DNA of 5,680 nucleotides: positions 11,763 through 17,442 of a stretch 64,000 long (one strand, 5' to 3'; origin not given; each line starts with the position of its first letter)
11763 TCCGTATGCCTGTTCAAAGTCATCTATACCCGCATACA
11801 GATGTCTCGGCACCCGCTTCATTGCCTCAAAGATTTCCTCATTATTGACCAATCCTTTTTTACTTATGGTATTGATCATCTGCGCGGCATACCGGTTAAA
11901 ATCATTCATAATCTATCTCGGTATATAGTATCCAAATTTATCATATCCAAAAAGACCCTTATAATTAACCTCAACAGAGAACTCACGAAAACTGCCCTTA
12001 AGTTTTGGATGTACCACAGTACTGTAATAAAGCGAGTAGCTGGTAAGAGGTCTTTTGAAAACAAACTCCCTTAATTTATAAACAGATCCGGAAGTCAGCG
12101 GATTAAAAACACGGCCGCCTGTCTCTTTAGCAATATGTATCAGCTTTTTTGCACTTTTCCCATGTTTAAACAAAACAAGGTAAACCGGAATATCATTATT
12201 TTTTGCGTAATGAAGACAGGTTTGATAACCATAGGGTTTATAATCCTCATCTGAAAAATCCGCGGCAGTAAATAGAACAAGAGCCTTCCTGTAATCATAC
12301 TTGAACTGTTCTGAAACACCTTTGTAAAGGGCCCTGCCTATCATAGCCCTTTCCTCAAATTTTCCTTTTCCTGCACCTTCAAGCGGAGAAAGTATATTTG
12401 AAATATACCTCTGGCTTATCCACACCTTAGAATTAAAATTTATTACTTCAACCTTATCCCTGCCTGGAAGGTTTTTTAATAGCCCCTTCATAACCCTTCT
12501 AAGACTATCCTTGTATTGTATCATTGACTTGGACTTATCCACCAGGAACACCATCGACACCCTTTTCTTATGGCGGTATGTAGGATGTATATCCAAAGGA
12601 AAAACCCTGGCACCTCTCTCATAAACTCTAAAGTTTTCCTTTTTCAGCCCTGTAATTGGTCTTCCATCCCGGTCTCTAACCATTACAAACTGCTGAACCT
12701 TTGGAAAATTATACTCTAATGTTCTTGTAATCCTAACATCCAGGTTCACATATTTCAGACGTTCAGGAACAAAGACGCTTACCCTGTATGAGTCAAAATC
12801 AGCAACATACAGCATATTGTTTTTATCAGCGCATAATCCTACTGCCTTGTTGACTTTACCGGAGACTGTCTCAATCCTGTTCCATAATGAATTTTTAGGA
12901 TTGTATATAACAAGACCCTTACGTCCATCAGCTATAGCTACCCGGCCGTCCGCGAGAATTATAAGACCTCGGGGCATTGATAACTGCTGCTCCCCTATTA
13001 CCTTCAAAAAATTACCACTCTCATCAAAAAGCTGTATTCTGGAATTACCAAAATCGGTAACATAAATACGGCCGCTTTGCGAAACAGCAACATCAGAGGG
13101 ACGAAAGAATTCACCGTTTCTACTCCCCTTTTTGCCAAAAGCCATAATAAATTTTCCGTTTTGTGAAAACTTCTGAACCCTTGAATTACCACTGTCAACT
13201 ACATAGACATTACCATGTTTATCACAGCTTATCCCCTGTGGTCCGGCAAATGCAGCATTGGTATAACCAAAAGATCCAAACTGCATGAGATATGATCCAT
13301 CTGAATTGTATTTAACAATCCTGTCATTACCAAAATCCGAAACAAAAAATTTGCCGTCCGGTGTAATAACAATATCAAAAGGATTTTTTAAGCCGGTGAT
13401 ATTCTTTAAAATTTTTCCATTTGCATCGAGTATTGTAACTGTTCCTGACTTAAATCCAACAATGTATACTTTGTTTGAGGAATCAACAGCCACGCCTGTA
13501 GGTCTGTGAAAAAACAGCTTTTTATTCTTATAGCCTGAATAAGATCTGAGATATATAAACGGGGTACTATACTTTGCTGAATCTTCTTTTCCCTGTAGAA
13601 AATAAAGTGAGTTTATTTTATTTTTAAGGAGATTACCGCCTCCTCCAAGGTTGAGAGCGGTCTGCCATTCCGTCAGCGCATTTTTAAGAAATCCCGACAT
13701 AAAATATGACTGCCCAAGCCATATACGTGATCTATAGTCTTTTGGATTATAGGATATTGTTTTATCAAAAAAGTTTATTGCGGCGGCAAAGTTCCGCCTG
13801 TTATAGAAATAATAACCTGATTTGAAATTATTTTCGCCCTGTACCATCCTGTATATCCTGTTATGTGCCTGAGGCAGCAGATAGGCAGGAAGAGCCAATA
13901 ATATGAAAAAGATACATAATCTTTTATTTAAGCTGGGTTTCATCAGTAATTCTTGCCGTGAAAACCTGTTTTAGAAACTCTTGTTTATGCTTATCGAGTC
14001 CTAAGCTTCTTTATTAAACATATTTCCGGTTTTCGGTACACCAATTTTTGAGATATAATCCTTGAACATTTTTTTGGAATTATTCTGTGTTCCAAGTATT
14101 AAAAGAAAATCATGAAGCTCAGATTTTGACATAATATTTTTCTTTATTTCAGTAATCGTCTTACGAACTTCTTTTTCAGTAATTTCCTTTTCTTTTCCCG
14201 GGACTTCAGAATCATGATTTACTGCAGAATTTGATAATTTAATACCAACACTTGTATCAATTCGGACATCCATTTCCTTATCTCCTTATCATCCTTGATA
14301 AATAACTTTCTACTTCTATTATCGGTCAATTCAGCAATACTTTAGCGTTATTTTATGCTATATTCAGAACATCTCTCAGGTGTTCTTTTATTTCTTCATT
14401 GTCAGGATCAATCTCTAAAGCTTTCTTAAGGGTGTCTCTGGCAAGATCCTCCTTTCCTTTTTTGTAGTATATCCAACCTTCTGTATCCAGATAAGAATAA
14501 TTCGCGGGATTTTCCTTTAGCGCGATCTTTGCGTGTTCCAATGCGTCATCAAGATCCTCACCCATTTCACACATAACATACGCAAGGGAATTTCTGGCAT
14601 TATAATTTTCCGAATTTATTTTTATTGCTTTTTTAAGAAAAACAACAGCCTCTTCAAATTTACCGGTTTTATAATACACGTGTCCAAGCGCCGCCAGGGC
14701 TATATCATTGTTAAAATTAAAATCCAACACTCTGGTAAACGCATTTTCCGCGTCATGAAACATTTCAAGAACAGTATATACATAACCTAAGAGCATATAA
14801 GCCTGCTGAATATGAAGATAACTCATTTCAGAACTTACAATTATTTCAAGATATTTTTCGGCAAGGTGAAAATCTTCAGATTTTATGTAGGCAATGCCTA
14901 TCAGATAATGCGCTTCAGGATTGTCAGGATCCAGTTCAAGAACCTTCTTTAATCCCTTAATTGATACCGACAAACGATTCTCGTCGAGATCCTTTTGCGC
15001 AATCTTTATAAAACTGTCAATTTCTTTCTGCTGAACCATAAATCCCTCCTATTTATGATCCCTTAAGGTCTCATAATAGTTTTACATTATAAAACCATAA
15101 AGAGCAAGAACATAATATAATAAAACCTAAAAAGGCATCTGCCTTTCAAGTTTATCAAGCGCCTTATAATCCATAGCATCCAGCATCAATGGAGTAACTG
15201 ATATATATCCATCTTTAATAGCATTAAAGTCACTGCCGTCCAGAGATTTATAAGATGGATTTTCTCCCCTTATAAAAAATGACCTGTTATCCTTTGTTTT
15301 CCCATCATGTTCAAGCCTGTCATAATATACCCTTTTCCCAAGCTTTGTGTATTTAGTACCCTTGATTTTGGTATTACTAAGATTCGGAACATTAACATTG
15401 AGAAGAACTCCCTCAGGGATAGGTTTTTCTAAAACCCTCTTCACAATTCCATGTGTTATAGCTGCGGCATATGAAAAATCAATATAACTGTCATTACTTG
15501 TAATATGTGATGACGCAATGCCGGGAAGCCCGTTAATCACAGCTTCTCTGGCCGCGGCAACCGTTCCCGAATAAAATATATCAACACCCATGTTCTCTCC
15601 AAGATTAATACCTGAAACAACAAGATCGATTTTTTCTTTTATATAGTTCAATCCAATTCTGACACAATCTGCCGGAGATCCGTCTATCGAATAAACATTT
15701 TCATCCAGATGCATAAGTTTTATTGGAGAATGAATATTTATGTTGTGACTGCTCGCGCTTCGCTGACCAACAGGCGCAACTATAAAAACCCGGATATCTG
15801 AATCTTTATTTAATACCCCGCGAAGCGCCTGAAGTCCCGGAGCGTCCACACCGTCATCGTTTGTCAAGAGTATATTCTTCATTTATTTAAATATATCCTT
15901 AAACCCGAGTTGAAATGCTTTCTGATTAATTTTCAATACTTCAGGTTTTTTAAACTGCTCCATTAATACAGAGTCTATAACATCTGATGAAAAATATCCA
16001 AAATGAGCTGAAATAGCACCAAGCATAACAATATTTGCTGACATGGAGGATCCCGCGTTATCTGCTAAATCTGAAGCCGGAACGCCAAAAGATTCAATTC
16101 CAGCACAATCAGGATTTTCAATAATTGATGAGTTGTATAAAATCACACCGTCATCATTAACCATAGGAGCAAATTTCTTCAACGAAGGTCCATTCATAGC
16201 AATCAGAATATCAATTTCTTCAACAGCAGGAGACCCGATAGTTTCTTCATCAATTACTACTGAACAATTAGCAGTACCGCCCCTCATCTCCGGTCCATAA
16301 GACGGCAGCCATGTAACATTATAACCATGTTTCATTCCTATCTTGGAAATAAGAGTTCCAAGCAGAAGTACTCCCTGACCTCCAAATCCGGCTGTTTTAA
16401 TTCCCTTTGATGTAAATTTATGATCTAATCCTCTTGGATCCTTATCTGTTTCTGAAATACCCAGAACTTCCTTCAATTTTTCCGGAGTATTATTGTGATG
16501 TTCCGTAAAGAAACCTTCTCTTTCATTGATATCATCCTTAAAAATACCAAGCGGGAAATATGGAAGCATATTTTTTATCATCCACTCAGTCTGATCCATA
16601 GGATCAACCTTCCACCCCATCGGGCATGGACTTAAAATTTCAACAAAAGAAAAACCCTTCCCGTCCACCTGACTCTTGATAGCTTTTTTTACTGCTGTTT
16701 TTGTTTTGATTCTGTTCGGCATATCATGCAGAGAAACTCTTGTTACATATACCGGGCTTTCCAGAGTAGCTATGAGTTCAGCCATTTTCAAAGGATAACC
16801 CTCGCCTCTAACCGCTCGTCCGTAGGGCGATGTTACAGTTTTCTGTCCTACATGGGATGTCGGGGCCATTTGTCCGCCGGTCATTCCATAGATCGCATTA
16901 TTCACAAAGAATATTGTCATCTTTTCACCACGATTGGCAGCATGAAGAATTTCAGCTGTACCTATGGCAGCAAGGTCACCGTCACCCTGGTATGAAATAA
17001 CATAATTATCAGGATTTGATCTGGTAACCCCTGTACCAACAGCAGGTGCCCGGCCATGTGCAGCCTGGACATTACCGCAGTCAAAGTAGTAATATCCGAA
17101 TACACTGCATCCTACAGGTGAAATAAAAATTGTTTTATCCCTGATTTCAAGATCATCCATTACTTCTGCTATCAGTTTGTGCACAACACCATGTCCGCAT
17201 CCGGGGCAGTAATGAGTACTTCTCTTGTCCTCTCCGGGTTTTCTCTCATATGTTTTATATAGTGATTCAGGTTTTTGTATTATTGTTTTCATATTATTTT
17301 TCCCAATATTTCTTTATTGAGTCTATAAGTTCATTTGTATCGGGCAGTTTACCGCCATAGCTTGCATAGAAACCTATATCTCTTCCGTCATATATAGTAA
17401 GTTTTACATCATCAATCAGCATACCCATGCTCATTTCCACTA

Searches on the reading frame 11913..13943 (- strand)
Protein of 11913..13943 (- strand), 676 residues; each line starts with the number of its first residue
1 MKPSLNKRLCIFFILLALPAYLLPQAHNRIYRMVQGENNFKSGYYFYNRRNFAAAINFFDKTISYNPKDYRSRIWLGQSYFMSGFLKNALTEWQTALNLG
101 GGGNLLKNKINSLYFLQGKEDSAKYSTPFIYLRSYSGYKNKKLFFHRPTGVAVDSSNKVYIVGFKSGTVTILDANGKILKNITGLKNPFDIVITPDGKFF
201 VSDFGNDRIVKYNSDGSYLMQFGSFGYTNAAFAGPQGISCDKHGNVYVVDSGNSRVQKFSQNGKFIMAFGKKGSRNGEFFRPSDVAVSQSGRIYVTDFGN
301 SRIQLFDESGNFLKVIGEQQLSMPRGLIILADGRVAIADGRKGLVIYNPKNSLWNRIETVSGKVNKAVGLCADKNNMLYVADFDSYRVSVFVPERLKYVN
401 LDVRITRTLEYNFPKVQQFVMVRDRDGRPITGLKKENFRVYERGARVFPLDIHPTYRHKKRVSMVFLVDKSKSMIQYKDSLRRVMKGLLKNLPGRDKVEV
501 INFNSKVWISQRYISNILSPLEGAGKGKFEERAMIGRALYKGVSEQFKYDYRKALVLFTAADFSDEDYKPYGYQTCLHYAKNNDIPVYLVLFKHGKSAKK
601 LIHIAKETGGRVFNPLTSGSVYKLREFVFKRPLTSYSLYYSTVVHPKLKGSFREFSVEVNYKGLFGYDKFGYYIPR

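Call 73: search_protein_families(library=pfam, proteins=[window:11913-13943:-], max_evalue=0.00001)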
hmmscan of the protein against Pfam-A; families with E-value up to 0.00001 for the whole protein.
window:11913-13943:- (676 aa): 7 families
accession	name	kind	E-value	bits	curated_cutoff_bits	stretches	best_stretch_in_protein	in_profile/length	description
PF01436.27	NHL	-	7.6e-33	111.3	20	2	281-304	3-26/28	NHL repeat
PF25021.1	TEN_NHL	-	5.1e-11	42.6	27.1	0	228-265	137-172/357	Teneurin NHL domain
PF08450.18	SGL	-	7.2e-11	42.6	26.3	0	192-266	140-217/246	SMP-30/Gluconolactonase/LRE-like region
PF24684.1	Vgb_lyase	-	2.5e-09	36.8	50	1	147-339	98-282/290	Virginiamycin B lyase family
PF22701.2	Mala_s_1-like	-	3.3e-07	30.7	27.5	0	236-364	43-170/195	Mal s 1 allergenic protein-like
PF17170.10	DUF5128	-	5.5e-07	29.5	22.9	1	244-314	54-126/321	6-bladed beta-propeller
PF00092.34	VWA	-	8.2e-07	29.8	23.8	1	464-617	2-164/174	von Willebrand factor type A domain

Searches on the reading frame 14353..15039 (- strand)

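Call 34: search_protein_families(library=pfam, proteins=[window:14353-15039:-], max_evalue=0.001)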
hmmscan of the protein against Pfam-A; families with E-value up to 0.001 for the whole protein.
window:14353-15039:- (228 aa): 25 families
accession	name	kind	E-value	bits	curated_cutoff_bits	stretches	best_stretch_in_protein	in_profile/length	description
PF00515.34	TPR_1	-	7.3e-28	95.7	27.8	2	114-145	3-34/34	Tetratricopeptide repeat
PF07719.23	TPR_2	-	5e-27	92.2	27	2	114-145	3-34/34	Tetratricopeptide repeat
PF13414.12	TPR_11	-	6e-24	83.9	26.8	3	119-160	1-42/42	TPR repeat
PF13181.12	TPR_8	-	5.8e-23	79.5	25.7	2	115-145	4-34/34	Tetratricopeptide repeat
PF14559.12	TPR_19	-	1.2e-19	70.8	25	3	30-67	14-51/68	Tetratricopeptide repeat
PF13431.12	TPR_17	-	8.5e-18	63.5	24.4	1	31-61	3-33/34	Tetratricopeptide repeat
PF13432.12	TPR_16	-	2.5e-15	57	32.7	1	161-214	11-64/65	Tetratricopeptide repeat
PF13428.12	TPR_14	-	1.3e-14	53.6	23.5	0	114-154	3-43/44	Tetratricopeptide repeat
PF13424.12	TPR_12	-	4.2e-14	52.9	30.1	2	80-141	5-74/77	Tetratricopeptide repeat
PF23914.1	TPR_CcmH_CycH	-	3.1e-13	50.3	42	0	117-195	55-135/158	Cytochrome c-type biogenesis protein H TPR domain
PF13174.12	TPR_6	-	2.4e-10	40.8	26.3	0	188-213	7-32/33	Tetratricopeptide repeat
PF12895.13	ANAPC3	-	2.9e-10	40.7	27.2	1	93-169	4-78/82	Anaphase-promoting complex, cyclosome, subunit 3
PF13176.12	TPR_7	-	4.5e-10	39.3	27.9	0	114-139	1-26/36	Tetratricopeptide repeat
PF25063.1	ARM_TT21_C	-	8.4e-09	36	35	1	5-146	21-163/209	Tetratricopeptide repeat protein 21 C-terminal ARM domain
PF14853.12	Fis1_TPR_C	-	3.5e-07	30.8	25.3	0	42-71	2-31/53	Fis1 C-terminal tetratricopeptide repeat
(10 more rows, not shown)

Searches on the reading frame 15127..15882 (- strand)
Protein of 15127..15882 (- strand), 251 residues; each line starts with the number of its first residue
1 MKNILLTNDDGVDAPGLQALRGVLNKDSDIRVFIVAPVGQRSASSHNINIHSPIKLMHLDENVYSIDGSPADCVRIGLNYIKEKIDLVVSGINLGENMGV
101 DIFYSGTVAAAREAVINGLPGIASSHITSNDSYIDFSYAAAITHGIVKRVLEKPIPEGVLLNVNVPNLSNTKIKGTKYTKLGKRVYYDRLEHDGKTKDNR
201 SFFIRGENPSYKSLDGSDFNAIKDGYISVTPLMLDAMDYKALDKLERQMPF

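Call 34: search_protein_families(library=pfam, proteins=[window:15127-15882:-], max_evalue=0.001)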
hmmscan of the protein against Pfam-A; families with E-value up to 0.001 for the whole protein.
window:15127-15882:- (251 aa): 1 family
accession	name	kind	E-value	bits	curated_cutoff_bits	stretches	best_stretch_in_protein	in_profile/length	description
PF01975.23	SurE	-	6.5e-58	196.1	22.1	1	4-186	1-187/189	Survival protein SurE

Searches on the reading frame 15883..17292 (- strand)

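Call 34: search_protein_families(library=pfam, proteins=[window:15883-17292:-], max_evalue=0.001)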
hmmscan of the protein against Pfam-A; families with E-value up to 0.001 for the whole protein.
window:15883-17292:- (469 aa): 2 families
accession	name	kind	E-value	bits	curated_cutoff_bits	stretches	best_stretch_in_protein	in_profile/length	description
PF01558.24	POR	-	9.5e-37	127.2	27.4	1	304-464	1-172/173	Pyruvate ferredoxin/flavodoxin oxidoreductase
PF02775.26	TPP_enzyme_C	-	6.6e-20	71.9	21.9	1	68-219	20-151/151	Thiamine pyrophosphate enzyme, C-terminal TPP binding domain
